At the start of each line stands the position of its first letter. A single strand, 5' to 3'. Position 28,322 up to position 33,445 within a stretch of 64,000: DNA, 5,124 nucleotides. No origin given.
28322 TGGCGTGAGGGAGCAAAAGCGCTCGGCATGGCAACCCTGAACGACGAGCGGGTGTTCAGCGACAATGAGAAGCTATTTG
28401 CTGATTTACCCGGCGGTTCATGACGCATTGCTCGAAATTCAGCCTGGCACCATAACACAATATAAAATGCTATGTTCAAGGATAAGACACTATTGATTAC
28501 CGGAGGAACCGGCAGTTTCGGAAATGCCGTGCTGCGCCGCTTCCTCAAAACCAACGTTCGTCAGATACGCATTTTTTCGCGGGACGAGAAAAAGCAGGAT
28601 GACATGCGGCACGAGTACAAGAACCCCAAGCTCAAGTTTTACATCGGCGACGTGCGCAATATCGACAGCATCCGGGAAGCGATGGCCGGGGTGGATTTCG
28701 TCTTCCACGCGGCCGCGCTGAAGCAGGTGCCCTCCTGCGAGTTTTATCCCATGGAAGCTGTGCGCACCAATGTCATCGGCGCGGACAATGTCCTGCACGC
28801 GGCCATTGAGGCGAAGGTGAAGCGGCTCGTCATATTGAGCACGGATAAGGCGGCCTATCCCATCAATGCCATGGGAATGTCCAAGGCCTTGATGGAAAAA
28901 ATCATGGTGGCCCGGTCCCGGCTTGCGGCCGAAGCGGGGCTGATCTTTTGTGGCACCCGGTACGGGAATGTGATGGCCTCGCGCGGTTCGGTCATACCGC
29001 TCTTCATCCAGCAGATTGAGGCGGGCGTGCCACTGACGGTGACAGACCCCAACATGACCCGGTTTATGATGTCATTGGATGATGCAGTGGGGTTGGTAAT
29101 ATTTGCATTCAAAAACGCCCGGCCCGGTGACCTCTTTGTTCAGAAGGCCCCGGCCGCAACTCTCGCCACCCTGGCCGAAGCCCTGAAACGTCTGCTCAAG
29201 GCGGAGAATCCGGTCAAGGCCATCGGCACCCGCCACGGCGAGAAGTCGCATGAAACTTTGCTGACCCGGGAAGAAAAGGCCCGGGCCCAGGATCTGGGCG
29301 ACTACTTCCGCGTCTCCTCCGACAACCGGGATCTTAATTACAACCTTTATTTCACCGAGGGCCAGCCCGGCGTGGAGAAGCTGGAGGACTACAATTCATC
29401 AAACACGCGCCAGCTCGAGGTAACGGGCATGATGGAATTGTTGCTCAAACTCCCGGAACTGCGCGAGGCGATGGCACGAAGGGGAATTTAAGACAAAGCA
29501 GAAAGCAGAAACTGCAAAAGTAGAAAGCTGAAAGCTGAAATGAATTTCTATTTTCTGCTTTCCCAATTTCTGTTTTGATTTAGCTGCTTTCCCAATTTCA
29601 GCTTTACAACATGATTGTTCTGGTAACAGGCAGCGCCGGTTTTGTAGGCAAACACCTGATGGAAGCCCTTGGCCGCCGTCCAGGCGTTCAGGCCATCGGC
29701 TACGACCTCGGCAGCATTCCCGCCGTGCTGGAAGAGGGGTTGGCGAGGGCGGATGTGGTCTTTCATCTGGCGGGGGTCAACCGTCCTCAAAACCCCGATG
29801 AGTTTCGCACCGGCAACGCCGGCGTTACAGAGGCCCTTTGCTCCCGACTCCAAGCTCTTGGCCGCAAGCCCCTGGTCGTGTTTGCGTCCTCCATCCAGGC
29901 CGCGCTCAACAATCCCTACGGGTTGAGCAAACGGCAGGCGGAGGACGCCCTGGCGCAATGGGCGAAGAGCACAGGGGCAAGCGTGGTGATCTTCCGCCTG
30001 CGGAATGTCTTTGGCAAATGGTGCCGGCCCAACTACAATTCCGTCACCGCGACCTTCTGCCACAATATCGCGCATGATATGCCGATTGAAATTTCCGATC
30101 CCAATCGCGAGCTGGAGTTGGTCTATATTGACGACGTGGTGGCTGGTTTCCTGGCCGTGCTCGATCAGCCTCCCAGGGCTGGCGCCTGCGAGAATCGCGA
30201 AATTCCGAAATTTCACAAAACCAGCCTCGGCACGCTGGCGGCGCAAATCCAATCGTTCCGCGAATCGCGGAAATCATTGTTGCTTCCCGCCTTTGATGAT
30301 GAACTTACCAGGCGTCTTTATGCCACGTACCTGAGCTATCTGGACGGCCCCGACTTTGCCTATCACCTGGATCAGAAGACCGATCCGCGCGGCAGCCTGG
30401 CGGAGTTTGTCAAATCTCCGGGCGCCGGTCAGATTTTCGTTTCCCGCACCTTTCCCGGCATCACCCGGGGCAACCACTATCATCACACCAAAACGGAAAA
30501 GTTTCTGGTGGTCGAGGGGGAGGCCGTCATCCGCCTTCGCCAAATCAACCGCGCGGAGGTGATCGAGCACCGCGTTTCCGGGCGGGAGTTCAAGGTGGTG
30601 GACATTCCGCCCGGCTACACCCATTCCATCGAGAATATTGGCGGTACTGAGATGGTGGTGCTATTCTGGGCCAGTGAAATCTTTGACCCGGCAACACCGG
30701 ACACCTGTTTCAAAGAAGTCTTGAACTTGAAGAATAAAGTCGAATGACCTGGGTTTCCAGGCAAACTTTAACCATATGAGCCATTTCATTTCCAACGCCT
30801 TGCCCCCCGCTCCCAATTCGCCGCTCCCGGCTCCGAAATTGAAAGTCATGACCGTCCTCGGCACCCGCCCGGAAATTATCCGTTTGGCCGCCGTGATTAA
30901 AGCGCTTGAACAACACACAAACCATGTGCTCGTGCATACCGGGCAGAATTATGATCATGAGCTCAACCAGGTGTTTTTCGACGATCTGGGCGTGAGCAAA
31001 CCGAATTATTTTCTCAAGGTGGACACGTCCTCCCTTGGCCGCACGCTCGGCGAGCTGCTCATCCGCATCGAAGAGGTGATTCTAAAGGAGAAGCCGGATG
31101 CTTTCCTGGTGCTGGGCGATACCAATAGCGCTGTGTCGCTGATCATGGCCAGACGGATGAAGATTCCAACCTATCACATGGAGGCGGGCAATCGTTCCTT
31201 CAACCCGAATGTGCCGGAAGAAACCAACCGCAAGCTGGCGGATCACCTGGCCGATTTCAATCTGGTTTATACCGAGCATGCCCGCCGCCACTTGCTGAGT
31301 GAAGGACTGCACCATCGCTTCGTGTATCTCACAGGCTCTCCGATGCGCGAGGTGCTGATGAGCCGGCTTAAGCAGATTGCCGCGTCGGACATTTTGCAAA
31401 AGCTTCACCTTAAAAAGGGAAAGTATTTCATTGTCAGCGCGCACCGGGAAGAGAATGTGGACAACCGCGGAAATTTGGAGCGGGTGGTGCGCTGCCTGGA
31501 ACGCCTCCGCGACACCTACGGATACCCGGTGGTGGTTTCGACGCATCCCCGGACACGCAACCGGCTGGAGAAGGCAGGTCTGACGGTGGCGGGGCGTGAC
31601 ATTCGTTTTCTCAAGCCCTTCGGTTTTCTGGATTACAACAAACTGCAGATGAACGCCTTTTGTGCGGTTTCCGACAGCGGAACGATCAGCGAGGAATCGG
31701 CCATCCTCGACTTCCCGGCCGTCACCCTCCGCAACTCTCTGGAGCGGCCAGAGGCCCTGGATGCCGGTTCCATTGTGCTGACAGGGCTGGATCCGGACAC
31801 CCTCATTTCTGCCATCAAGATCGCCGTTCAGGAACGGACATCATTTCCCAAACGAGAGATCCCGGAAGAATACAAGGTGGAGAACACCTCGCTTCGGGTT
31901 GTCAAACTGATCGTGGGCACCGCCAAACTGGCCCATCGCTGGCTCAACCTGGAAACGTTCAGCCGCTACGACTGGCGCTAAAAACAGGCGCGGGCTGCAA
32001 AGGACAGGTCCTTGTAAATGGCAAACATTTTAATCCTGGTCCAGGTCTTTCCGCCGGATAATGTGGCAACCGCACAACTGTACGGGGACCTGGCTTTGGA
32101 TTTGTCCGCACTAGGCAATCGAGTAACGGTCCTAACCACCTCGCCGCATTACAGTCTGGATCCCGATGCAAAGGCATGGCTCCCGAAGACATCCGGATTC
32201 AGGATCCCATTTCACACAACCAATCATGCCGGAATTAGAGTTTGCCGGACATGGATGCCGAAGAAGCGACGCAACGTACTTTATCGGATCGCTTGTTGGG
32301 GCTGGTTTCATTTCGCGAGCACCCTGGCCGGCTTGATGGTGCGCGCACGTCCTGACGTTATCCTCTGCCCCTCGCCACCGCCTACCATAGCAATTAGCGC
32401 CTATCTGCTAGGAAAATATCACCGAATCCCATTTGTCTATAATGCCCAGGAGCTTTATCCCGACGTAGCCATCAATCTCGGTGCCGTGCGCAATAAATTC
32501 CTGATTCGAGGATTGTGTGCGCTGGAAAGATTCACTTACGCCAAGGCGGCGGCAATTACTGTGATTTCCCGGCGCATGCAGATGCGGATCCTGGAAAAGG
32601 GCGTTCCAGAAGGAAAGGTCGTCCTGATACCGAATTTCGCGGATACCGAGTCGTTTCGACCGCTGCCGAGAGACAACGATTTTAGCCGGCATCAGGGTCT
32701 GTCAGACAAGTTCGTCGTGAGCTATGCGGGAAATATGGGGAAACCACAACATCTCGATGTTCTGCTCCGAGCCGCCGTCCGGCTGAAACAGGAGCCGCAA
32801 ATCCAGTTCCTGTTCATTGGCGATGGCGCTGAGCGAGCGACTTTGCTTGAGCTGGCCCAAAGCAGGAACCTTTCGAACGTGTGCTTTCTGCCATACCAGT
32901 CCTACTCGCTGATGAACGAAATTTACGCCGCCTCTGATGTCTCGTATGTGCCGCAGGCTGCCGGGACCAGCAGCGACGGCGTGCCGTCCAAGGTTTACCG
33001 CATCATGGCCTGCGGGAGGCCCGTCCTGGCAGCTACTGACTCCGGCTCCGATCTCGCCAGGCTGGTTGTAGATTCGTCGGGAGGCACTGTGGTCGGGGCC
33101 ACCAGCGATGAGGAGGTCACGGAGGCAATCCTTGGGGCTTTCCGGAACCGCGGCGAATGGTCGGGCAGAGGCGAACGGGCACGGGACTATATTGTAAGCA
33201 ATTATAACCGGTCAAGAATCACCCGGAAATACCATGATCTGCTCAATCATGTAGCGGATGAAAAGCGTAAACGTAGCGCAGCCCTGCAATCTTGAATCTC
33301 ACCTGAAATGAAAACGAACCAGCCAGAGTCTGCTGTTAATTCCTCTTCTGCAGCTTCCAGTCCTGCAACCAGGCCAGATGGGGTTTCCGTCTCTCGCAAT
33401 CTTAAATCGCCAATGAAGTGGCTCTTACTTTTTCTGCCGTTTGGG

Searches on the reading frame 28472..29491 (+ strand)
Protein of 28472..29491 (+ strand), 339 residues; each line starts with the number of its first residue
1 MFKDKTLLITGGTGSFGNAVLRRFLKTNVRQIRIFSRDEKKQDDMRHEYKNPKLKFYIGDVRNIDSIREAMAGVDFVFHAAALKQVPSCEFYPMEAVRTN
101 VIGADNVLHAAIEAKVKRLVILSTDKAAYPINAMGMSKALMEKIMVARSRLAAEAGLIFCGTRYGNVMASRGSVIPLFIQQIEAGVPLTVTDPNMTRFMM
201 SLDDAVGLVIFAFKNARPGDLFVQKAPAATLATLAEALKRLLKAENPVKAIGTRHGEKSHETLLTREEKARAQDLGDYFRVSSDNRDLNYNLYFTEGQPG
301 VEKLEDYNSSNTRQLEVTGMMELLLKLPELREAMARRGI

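Call 31: search_protein_families(library=ncbifam, proteins=[window:28472-29491:+], max_evalue=0.00001)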
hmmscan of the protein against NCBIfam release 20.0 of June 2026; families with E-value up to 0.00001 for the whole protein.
window:28472-29491:+ (339 aa): 19 families
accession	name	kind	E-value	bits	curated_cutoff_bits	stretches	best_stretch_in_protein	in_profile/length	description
TIGR04130.1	FnlA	equivalog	2.2e-159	529.8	730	1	1-332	1-333/337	UDP-N-acetylglucosamine 4,6-dehydratase/5-epimerase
TIGR03589.1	PseB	equivalog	3.7e-98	328.4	407.75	1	1-322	1-322/324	UDP-N-acetylglucosamine 4,6-dehydratase (inverting)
TIGR04180.1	EDH_00030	hypoth_equivalog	1.6e-16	60.3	475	1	8-125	2-122/297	NAD-dependent 4,6-dehydratase LegB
TIGR03466.1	HpnA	hypoth_equivalog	9.3e-16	57.6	367.65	1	6-125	2-114/327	hopanoid-associated sugar epimerase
NF041293.1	G6PDh_Azf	equivalog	1.9e-12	47.2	400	1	4-127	2-118/252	NAD-dependent glucose-6-phosphate dehydrogenase Azf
TIGR02622.1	CDP_4_6_dhtase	equivalog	4.8e-12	45.7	278.45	1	1-127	1-132/352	CDP-glucose 4,6-dehydratase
NF042423.1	oxyalk_red_Shew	equivalog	7.1e-12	45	580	1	5-126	9-120/331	2-alkyl-3-oxoalkanoate reductase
TIGR01179.1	galE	equivalog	2.5e-11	43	262.3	1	7-168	2-177/332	UDP-glucose 4-epimerase GalE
NF042422.1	oxyalk_red_OleD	equivalog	6.1e-11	42.3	580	1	7-126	3-112/329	2-alkyl-3-oxoalkanoate reductase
NF052578.1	StrlDmthSdmBMthl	equivalog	1e-10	41.9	600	1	6-138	2-126/328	sterol demethylase protein SdmB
TIGR01181.1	dTDP_gluc_dehyt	equivalog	1.7e-09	37.2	365.1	1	7-127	2-128/321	dTDP-glucose 4,6-dehydratase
NF011728.1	PRK15181.1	equivalog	1.4e-08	34.2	760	1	4-120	15-137/348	Vi polysaccharide biosynthesis UDP-N-acetylglucosaminuronic acid C-4 epimerase TviC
TIGR02197.1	heptose_epim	equivalog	2.4e-08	33.5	274.6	1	7-171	1-174/316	ADP-glyceromanno-heptose 6-epimerase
NF047837.1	UDPAcbARedWbcJ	equivalog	2e-07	30.2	500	1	63-243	36-216/372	UDP-2-acetamido-2,6-beta-L-arabino-hexul-4-ose reductase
TIGR01214.1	rmlD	equivalog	3.7e-07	29.5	224.05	1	6-125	1-101/285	dTDP-4-dehydrorhamnose reductase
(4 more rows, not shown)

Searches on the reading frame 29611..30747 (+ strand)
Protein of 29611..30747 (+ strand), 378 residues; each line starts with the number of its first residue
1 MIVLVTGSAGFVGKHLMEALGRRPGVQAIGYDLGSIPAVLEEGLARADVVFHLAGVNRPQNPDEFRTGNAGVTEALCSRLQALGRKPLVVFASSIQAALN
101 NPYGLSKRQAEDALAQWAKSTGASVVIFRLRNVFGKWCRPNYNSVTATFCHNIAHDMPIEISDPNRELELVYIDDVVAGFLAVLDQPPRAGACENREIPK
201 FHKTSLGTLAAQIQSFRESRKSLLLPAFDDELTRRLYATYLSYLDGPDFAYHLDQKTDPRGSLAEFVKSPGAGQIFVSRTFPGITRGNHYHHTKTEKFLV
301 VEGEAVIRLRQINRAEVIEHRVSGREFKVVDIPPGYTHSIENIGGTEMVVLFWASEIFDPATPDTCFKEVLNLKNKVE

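Call 31: search_protein_families(library=ncbifam, proteins=[window:29611-30747:+], max_evalue=0.00001)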
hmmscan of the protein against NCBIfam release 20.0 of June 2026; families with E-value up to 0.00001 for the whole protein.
window:29611-30747:+ (378 aa): 3 families
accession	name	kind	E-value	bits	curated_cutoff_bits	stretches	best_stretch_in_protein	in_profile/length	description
NF047837.1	UDPAcbARedWbcJ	equivalog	9.1e-127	423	500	1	1-367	1-365/372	UDP-2-acetamido-2,6-beta-L-arabino-hexul-4-ose reductase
TIGR04180.1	EDH_00030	hypoth_equivalog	7.3e-07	28.5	475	0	100-215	142-254/297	NAD-dependent 4,6-dehydratase LegB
TIGR01179.1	galE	equivalog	9.7e-06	24.6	262.3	0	91-135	133-178/332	UDP-glucose 4-epimerase GalE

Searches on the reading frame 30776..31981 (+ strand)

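Call 31: search_protein_families(library=ncbifam, proteins=[window:30776-31981:+], max_evalue=0.00001)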
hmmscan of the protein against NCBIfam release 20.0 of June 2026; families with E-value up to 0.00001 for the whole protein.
window:30776-31981:+ (401 aa): 2 families
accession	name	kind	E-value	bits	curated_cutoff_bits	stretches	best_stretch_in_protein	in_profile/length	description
TIGR00236.1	wecB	equivalog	3.3e-71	240.4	210.15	1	22-353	1-335/366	non-hydrolyzing UDP-N-acetylglucosamine 2-epimerase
TIGR03568.1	NeuC_NnaA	equivalog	2.5e-18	66.1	235.9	1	23-379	2-365/365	UDP-N-acetylglucosamine 2-epimerase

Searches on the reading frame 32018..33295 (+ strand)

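Call 31: search_protein_families(library=ncbifam, proteins=[window:32018-33295:+], max_evalue=0.00001)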
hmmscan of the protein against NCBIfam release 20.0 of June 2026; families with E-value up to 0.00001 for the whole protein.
window:32018-33295:+ (425 aa): 8 families
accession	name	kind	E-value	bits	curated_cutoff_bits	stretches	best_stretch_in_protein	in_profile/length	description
NF007640.0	PRK10307.1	subfamily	1e-56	192.6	276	1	3-413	2-408/411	WcaI family glycosyltransferase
TIGR04063.1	stp3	hypoth_equivalog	2.8e-32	112.1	442.05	1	98-411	79-394/397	TIGR04063 family PEP-CTERM/XrtA system glycosyltransferase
TIGR04007.1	wcaI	equivalog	2.1e-31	109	800.45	1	5-374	4-370/407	colanic acid biosynthesis glycosyltransferase WcaI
TIGR03088.1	stp2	hypoth_equivalog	5.5e-18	65.1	409.05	1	195-410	156-371/374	TIGR03088 family PEP-CTERM/XrtA system glycosyltransferase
TIGR03999.1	thiol_BshA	equivalog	9.5e-16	57.7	273.7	1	170-412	138-373/375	N-acetyl-alpha-D-glucosaminyl L-malate synthase BshA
NF053787.1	GlcN_PG_synth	equivalog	6.3e-11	41.7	480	1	173-405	140-352/361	N-acetylglucosaminyl phosphatidylglycerol synthase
TIGR03449.1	mycothiol_MshA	equivalog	5.8e-09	35.3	462.5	1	197-371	186-363/406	D-inositol-3-phosphate glycosyltransferase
NF012028.0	PRK15484.1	subfamily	2.5e-07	30.2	618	1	140-410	105-376/380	lipopolysaccharide N-acetylglucosaminyltransferase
